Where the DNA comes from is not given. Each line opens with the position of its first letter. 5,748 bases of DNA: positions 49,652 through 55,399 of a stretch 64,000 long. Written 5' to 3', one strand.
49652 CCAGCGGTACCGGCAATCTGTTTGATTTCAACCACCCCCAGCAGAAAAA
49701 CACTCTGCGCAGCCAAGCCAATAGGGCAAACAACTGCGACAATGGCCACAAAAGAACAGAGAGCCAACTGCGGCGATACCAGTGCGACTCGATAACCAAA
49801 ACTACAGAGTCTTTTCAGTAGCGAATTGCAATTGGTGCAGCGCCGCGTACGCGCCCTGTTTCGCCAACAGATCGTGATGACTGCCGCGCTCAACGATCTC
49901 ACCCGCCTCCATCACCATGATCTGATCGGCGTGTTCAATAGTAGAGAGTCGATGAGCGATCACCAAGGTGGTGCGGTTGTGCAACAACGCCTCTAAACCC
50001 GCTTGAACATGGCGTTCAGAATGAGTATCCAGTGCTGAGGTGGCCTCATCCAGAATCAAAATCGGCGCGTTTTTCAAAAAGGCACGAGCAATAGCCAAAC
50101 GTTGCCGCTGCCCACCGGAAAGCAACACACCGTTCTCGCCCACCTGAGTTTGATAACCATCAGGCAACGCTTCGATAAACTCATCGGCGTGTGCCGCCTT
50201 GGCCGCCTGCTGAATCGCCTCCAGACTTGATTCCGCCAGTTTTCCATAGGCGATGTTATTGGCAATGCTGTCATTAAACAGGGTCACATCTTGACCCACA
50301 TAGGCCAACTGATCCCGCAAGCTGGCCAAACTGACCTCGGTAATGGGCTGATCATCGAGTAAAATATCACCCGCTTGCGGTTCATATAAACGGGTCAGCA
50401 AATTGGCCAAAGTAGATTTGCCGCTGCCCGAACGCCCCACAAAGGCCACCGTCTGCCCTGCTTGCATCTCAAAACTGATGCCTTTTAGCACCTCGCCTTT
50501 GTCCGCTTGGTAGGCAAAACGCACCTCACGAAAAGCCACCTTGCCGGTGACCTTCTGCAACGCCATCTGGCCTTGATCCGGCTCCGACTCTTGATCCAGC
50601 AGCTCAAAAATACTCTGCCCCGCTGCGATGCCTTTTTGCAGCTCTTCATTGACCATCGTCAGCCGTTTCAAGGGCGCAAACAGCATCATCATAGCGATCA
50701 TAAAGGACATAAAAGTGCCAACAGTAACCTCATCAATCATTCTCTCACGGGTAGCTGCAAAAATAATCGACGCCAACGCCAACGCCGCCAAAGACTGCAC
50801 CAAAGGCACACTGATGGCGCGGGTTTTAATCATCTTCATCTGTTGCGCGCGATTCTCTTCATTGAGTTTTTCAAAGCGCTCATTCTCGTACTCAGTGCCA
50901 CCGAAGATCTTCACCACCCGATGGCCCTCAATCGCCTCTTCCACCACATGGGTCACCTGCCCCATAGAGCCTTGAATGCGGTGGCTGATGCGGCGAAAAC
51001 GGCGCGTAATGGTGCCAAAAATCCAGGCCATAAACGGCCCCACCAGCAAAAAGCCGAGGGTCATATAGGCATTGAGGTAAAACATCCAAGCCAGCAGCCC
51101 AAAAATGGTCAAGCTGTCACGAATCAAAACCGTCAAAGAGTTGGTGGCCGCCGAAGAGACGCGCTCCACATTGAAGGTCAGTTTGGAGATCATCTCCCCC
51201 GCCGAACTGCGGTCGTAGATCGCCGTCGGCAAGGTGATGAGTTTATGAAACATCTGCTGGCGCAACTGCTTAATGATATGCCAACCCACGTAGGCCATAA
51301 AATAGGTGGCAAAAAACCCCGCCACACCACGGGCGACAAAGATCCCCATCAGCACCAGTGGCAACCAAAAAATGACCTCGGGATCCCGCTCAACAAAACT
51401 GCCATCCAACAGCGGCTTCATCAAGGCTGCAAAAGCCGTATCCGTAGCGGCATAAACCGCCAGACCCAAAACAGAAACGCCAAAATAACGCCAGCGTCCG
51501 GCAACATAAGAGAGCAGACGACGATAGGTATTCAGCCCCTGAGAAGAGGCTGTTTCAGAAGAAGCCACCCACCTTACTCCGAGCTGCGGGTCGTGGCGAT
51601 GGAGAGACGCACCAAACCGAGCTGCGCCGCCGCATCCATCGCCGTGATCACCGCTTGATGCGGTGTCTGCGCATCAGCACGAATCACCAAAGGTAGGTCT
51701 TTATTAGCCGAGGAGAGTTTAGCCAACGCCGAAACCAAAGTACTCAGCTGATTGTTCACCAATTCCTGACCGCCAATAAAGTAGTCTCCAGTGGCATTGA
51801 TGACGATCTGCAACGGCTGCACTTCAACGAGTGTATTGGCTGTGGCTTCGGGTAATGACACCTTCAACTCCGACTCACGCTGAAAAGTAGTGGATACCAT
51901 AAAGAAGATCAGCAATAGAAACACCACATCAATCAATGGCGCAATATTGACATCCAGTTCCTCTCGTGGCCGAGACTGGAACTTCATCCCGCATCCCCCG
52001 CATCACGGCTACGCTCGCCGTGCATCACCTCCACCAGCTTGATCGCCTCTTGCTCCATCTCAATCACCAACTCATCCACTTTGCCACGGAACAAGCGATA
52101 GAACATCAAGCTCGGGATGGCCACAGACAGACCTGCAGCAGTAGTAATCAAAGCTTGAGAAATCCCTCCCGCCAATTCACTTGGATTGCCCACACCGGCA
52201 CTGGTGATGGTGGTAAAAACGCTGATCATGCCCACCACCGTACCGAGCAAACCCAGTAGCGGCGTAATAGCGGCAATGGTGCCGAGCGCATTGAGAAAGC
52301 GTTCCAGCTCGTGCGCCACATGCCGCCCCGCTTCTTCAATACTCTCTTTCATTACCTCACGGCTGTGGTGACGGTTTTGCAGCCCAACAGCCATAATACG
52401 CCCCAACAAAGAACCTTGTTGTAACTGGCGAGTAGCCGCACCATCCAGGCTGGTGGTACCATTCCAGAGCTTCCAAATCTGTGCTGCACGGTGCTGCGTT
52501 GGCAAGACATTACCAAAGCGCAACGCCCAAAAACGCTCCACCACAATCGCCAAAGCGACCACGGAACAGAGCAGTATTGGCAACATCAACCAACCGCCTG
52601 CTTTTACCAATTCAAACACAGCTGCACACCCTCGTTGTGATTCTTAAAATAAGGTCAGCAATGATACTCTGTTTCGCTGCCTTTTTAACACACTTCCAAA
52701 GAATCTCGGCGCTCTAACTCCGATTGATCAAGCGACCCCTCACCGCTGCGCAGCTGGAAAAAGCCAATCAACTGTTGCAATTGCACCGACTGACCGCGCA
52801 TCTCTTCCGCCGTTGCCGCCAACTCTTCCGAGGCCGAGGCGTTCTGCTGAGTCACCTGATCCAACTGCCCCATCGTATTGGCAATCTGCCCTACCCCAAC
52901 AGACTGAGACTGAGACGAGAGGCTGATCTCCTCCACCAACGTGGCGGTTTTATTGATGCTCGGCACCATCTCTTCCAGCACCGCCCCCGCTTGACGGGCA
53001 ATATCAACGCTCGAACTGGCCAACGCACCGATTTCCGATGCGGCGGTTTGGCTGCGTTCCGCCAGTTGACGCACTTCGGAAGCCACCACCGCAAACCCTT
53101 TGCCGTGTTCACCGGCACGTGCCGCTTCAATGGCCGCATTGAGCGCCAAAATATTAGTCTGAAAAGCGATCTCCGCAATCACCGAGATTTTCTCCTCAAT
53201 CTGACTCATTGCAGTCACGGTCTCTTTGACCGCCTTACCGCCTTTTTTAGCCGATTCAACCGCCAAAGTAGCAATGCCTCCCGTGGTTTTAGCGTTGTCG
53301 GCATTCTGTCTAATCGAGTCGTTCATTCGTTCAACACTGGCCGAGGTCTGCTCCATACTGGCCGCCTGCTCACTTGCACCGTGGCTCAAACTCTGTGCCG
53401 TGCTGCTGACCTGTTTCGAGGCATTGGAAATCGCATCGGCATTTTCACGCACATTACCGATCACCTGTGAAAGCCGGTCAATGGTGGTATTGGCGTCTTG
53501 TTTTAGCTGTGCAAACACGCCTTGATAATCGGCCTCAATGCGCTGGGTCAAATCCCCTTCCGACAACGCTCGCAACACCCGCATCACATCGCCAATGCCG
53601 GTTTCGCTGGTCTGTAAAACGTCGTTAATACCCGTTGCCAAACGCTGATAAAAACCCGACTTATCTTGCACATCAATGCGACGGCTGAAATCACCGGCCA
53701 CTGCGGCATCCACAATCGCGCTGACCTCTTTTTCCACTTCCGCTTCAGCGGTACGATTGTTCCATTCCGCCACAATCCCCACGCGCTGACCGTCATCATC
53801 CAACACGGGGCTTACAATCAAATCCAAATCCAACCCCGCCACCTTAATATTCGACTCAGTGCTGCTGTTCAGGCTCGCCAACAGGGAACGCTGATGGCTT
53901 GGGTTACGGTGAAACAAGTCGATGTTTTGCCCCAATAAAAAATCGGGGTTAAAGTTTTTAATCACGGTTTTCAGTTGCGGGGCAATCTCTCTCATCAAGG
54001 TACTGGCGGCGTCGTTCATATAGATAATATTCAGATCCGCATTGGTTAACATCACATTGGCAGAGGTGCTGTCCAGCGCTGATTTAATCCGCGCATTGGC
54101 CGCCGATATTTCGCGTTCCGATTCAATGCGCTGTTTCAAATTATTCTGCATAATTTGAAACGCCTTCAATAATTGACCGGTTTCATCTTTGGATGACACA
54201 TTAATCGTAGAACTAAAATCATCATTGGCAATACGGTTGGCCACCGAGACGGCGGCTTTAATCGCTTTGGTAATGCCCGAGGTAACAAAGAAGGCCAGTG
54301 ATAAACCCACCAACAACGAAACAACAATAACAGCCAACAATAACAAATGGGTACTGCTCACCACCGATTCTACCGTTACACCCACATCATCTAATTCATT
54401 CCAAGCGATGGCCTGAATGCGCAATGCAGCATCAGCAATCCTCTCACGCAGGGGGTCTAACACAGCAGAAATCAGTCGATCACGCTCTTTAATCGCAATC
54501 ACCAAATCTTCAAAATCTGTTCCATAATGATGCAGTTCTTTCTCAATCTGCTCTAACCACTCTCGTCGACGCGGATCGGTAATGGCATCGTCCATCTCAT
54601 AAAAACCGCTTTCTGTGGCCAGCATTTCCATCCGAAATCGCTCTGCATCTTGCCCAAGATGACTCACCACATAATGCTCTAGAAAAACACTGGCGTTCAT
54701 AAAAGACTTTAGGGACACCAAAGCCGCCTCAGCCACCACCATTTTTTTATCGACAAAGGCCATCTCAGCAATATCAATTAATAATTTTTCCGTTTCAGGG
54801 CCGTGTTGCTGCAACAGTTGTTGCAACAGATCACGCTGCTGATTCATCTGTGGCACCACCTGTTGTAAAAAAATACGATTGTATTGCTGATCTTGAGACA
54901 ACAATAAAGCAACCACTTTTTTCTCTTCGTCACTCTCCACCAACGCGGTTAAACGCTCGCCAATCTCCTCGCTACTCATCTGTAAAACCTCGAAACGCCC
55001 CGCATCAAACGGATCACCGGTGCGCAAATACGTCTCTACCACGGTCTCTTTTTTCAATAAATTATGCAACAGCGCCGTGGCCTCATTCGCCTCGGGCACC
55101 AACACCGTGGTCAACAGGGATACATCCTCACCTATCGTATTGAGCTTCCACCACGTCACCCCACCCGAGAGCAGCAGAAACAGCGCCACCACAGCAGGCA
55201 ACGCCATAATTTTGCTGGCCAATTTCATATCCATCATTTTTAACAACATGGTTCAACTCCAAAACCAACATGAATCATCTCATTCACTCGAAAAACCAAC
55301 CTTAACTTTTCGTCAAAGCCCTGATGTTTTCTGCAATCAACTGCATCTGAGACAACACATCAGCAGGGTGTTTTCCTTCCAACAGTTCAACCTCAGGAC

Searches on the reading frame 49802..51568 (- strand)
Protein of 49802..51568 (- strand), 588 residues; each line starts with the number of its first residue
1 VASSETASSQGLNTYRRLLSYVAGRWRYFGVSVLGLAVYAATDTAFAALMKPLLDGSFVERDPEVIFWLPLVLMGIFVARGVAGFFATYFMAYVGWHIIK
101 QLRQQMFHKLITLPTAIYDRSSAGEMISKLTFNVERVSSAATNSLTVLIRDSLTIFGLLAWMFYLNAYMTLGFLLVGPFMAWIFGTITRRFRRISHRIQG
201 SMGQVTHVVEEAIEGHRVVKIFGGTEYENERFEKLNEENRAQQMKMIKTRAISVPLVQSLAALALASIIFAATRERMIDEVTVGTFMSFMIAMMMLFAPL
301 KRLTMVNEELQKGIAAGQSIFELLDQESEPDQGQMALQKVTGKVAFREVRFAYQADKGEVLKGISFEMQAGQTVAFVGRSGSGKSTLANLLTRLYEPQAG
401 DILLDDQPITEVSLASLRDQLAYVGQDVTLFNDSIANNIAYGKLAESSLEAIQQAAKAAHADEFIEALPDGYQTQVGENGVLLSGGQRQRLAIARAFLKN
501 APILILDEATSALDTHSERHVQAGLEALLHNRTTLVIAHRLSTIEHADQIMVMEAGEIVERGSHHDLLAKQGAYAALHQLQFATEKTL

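Call 68: search_protein_families(library=pfam, proteins=[window:49802-51568:-], max_evalue=0.00001)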
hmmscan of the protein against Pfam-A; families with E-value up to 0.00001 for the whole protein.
window:49802-51568:- (588 aa): 3 families
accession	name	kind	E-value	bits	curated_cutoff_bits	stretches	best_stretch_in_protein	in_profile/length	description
PF00664.28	ABC_membrane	-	3e-50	171.9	28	1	31-300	3-274/274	ABC transporter transmembrane region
PF00005.33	ABC_tran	-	5.6e-36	124.6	25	1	361-511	1-137/137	ABC transporter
PF02463.25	SMC_N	-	3.9e-08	33.4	40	1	433-553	135-211/220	RecF/RecN/SMC N terminal domain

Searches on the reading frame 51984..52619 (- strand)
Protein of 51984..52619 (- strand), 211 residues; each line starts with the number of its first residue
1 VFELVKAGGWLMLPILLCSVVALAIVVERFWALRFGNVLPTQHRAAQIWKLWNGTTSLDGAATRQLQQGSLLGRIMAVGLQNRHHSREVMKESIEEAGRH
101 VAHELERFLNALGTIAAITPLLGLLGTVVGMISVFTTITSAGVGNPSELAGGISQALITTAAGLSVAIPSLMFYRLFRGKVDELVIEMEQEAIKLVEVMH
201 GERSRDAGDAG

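Call 68: search_protein_families(library=pfam, proteins=[window:51984-52619:-], max_evalue=0.00001)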
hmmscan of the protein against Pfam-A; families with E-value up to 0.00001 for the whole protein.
window:51984-52619:- (211 aa): 1 family
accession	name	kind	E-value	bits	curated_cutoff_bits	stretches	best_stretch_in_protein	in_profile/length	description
PF01618.21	MotA_ExbB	-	2.1e-34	118.4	22.9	1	70-189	4-126/127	MotA/TolQ/ExbB proton channel family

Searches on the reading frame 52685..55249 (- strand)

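Call 68: search_protein_families(library=pfam, proteins=[window:52685-55249:-], max_evalue=0.00001)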
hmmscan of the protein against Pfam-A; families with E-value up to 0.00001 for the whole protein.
window:52685-55249:- (854 aa): 3 families
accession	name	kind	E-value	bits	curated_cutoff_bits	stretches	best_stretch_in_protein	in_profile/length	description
PF00015.26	MCPsignal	-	1e-36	126.8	34.6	1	659-818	3-169/172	Methyl-accepting chemotaxis protein (MCP) signalling domain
PF00672.30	HAMP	-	1.5e-13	51.3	25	1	323-373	3-53/53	HAMP domain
PF18947.5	HAMP_2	-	8.6e-13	48.5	24.3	1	531-593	3-65/67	HAMP domain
